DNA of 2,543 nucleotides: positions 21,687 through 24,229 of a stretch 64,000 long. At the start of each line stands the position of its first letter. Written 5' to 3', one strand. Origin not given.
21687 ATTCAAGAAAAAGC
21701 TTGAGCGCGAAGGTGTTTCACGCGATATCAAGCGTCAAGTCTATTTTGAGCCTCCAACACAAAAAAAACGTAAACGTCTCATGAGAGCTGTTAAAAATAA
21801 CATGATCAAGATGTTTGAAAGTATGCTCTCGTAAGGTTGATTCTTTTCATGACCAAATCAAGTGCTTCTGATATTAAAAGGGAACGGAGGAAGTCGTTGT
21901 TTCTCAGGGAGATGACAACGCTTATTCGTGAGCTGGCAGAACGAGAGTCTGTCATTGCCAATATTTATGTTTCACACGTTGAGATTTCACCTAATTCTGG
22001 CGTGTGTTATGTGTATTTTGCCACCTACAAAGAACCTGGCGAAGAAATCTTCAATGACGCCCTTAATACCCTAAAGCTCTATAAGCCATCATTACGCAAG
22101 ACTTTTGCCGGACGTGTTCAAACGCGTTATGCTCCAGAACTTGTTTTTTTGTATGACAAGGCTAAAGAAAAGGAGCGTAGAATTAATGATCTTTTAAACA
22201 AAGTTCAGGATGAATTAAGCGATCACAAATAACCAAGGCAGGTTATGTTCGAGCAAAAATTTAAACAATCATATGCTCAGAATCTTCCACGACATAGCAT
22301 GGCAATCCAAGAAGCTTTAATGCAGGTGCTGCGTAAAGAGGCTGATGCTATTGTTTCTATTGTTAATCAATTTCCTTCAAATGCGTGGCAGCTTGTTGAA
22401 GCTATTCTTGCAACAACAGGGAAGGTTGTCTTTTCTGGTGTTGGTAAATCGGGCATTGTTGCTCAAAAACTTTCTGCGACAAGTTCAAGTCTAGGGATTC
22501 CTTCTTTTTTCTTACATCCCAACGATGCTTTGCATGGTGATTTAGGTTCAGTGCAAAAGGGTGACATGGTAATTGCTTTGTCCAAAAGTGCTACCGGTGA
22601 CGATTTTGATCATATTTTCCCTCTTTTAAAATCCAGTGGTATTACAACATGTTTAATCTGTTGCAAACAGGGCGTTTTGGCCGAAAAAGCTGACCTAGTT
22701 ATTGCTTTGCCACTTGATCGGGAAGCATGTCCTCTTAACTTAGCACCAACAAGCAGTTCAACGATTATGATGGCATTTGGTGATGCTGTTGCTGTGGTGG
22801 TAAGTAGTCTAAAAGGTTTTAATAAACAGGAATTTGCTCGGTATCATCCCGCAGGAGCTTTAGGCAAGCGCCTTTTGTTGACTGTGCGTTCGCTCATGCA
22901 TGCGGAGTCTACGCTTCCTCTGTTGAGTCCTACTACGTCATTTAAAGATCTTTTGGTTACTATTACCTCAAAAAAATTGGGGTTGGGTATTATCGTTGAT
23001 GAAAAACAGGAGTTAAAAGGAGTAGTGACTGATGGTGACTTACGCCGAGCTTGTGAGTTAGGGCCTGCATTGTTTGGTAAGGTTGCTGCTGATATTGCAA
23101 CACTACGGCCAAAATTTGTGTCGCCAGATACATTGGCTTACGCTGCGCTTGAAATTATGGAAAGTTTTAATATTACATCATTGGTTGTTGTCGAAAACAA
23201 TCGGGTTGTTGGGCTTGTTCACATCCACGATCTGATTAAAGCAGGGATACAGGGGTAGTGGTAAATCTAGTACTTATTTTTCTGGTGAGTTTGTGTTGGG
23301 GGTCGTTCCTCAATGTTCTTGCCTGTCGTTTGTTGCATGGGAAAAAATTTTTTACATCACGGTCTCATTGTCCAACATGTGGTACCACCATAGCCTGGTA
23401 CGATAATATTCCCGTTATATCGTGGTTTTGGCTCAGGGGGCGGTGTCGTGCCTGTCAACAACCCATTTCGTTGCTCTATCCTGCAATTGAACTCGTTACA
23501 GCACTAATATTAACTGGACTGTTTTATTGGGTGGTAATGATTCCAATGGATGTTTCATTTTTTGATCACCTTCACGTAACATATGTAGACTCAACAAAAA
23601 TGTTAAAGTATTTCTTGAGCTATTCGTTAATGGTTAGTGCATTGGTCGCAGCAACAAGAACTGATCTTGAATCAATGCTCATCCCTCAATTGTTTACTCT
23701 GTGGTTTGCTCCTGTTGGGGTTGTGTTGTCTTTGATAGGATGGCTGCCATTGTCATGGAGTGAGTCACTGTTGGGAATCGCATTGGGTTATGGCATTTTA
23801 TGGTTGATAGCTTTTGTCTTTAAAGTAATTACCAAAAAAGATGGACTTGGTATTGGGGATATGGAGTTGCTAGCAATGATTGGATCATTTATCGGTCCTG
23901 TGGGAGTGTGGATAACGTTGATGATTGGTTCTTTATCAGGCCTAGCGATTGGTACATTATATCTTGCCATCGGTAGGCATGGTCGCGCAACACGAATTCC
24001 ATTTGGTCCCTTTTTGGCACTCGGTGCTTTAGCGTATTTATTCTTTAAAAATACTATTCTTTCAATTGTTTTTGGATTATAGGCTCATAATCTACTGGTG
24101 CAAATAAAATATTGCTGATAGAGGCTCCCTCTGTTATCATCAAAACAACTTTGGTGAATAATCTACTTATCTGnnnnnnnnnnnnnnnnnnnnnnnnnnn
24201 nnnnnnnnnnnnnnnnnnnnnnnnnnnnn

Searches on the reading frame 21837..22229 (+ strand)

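Call 57: search_protein_families(library=pfam, proteins=[window:21837-22229:+], max_evalue=0.01)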
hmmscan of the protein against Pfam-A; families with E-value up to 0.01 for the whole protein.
window:21837-22229:+ (131 aa): 1 family
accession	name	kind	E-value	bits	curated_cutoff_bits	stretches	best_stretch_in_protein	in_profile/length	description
PF02033.23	RBFA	-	2.1e-15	57.3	34.7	1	15-120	2-105/105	Ribosome-binding factor A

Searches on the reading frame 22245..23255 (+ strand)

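Call 55: search_protein_families(library=pfam, proteins=[window:22245-23255:+])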
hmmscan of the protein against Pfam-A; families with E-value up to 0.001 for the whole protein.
window:22245-23255:+ (337 aa): 2 families
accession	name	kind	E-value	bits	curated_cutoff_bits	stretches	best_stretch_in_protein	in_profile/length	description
PF00571.33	CBS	-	1.6e-17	64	24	2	282-333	2-54/57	CBS domain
PF01380.27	SIS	-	1.5e-16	60.9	25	1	55-184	2-130/131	SIS domain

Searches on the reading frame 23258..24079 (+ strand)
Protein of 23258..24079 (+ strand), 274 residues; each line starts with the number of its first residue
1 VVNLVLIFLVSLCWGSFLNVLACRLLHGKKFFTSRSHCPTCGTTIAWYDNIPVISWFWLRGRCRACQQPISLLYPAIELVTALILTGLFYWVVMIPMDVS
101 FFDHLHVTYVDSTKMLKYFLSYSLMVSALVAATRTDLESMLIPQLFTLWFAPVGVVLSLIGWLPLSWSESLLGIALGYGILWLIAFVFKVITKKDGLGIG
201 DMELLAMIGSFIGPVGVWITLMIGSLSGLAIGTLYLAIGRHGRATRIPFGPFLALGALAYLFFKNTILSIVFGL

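Call 55: search_protein_families(library=pfam, proteins=[window:23258-24079:+])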
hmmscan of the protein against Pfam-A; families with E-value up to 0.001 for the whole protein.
window:23258-24079:+ (274 aa): 2 families
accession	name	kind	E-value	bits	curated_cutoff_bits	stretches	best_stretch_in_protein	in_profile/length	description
PF06750.18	A24_N_bact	-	5e-31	107.1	23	1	9-90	1-82/84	Bacterial Peptidase A24 N-terminal domain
PF01478.23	Peptidase_A24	-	8.3e-17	62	26.5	1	124-232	2-103/104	Type IV leader peptidase family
